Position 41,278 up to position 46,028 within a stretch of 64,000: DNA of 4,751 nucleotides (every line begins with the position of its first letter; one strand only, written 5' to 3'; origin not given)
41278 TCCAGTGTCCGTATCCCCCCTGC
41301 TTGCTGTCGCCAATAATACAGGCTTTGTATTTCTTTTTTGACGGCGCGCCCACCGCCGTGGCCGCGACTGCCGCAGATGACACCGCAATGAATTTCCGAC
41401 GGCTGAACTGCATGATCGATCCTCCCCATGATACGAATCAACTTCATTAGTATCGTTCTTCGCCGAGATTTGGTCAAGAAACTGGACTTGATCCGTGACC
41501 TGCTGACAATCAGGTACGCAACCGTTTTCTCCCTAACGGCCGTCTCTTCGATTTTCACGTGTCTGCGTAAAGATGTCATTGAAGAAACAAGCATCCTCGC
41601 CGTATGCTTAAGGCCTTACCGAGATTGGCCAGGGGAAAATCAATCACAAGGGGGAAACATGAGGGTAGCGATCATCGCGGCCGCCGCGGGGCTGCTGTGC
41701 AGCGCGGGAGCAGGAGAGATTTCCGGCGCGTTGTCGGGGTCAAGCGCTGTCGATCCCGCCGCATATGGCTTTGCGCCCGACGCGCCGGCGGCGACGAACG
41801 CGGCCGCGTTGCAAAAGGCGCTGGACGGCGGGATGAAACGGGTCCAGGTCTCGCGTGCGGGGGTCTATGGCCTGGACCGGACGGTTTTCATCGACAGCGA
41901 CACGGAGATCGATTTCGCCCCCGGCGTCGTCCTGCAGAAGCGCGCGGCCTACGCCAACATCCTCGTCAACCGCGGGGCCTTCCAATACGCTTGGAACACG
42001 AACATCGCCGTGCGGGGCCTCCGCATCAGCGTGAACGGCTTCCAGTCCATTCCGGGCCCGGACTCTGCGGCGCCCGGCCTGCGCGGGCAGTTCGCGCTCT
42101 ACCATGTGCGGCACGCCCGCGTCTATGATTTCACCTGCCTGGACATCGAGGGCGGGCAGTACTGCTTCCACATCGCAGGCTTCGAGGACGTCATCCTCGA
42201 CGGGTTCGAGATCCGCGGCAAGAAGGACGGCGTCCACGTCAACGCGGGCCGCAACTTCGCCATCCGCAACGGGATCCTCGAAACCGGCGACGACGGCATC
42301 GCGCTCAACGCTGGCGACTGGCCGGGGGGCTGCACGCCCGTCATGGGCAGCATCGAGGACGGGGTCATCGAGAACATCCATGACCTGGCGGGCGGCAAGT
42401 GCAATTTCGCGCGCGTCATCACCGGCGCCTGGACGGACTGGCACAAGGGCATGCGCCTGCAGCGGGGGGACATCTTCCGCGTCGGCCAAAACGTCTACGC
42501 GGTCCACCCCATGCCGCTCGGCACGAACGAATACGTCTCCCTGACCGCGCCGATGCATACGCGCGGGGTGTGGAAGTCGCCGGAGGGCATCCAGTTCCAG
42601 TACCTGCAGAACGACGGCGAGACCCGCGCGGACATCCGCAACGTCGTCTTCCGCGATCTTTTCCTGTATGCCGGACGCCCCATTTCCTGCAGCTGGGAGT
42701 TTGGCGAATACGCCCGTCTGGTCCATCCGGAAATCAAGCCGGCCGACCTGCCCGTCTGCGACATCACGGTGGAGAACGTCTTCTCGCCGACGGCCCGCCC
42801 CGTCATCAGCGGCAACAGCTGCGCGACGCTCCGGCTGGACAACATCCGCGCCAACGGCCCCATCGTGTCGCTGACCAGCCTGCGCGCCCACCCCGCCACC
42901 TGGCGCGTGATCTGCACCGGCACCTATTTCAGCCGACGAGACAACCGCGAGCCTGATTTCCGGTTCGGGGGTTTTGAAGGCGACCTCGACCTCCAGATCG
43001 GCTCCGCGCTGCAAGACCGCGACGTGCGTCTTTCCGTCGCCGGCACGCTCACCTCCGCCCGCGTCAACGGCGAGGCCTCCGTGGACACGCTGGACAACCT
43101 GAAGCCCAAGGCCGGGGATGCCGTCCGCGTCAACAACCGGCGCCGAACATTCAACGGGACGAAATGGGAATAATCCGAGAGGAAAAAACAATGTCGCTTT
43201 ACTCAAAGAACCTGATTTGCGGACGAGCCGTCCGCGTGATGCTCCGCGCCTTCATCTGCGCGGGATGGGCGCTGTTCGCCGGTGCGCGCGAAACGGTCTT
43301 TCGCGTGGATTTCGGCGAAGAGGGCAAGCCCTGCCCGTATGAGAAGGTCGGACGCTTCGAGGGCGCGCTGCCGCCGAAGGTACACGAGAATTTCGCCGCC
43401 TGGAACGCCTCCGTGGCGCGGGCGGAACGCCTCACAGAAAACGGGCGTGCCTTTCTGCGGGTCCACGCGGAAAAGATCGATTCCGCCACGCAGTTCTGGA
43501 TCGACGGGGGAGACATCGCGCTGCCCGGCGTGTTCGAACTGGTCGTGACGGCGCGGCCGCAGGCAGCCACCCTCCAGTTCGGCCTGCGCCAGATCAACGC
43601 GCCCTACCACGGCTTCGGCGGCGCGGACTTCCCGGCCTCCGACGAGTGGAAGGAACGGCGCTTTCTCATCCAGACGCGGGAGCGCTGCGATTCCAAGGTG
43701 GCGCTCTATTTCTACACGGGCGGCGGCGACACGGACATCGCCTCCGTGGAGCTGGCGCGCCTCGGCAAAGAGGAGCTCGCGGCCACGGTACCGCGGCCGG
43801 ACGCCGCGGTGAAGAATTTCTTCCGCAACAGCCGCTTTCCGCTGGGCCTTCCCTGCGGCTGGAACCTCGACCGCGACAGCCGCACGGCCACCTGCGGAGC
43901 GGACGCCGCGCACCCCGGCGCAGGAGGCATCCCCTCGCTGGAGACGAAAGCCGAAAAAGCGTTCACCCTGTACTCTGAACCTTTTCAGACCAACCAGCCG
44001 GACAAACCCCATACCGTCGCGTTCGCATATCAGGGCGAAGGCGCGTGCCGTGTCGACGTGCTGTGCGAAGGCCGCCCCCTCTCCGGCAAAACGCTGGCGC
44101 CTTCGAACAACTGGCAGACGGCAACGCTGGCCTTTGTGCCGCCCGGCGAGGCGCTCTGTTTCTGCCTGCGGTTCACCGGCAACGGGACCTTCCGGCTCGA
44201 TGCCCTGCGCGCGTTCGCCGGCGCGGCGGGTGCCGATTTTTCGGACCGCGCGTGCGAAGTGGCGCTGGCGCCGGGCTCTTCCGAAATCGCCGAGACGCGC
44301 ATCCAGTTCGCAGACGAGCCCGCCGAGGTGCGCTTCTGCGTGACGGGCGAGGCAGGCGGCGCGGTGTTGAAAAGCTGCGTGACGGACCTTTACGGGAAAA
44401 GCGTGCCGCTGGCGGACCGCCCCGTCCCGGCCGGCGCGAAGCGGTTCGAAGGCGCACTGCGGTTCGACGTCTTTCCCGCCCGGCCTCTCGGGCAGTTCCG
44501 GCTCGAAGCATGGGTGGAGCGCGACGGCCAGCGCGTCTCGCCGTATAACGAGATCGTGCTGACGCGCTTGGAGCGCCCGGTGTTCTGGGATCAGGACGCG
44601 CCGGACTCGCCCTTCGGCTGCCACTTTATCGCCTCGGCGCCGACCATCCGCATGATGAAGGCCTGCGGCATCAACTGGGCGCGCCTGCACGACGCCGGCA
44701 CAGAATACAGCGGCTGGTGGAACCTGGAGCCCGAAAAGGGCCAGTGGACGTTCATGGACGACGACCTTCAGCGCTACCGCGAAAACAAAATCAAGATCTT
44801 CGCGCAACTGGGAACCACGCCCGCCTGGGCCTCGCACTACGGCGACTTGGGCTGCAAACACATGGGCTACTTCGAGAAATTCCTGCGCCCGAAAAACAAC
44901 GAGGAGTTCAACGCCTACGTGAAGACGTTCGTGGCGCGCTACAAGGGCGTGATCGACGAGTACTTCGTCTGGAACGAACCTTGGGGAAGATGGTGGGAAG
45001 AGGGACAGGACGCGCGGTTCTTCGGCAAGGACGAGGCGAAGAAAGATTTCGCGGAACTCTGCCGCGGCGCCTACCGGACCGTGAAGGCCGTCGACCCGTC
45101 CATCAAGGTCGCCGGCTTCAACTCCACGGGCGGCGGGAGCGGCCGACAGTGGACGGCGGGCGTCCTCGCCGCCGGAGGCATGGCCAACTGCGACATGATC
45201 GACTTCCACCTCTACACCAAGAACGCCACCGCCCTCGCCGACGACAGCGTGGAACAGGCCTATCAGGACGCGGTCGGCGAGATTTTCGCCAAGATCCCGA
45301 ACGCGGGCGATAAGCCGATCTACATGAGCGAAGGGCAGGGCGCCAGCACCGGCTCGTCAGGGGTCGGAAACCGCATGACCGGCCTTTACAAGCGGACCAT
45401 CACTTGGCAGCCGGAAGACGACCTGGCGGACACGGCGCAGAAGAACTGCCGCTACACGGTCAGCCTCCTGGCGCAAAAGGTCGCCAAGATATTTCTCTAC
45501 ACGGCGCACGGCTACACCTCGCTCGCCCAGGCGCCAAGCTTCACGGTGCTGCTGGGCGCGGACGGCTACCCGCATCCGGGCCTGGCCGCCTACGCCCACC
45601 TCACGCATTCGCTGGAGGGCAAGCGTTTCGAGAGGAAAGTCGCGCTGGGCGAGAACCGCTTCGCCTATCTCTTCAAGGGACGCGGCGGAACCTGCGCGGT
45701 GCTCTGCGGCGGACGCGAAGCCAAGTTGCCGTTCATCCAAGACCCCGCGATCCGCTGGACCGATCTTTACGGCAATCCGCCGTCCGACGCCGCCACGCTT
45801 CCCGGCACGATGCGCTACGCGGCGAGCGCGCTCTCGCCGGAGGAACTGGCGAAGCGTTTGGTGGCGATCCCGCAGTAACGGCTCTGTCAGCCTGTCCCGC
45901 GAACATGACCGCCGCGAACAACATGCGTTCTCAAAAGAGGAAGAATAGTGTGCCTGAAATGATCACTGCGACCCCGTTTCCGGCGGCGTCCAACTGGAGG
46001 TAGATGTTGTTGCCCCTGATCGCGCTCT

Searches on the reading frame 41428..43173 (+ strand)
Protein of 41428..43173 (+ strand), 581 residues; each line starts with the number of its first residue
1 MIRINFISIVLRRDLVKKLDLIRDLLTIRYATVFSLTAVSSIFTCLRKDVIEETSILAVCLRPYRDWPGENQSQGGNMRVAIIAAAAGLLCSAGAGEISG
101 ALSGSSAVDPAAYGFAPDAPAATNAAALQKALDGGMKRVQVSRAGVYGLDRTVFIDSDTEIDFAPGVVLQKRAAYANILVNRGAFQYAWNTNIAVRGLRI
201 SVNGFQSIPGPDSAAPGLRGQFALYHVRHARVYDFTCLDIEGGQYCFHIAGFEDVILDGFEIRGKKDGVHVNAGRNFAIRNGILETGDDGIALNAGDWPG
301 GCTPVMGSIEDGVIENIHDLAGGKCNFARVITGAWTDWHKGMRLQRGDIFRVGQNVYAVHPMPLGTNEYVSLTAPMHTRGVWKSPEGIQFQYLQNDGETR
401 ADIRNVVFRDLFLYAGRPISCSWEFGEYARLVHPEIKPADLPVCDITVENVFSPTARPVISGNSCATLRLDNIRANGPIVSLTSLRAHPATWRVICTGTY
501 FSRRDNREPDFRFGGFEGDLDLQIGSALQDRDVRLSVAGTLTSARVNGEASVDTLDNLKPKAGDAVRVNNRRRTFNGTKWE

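Call 5: search_protein_families(library=pfam, proteins=[window:41428-43173:+], max_evalue=0.01)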
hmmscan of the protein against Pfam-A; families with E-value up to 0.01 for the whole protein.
window:41428-43173:+ (581 aa): 0 families

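Call 7: search_protein_families(library=ncbifam, proteins=[window:41428-43173:+], max_evalue=0.1)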
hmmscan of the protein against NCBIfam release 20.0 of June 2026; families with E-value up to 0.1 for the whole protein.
window:41428-43173:+ (581 aa): 3 families
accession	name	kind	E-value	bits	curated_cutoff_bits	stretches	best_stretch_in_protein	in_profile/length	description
NF049898.1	RhamgalacuronBT4146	equivalog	0.0068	15.2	500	1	222-295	135-207/445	rhamnogalacturonidase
NF051861.1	PolglcturonPglBAgro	equivalog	0.016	14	600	0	248-301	152-210/437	polygalacturonase PglB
TIGR03256.1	met_CoM_red_alp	equivalog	0.081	11.7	767.75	0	48-104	370-425/548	coenzyme-B sulfoethylthiotransferase subunit alpha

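Call 9: search_protein_families(library=pfam, proteins=[window:41428-43173:+], max_evalue=10)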
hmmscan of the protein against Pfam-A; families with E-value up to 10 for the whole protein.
window:41428-43173:+ (581 aa): 1 family
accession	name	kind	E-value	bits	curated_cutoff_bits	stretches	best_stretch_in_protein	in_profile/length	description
PF00295.23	Glyco_hydro_28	-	0.021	14.4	22.9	1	244-297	114-172/324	Glycosyl hydrolases family 28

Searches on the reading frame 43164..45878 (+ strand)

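Call 5: search_protein_families(library=pfam, proteins=[window:43164-45878:+], max_evalue=0.01)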
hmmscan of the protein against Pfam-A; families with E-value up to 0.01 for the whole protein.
window:43164-45878:+ (904 aa): 1 family
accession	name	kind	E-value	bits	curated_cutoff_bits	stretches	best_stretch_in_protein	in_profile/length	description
PF01229.23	Glyco_hydro_39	-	1.6e-06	27.7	26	1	528-725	76-272/472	Glycosyl hydrolases family 39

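Call 7: search_protein_families(library=ncbifam, proteins=[window:43164-45878:+], max_evalue=0.1)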
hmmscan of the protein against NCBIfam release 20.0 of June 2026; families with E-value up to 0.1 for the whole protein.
window:43164-45878:+ (904 aa): 0 families
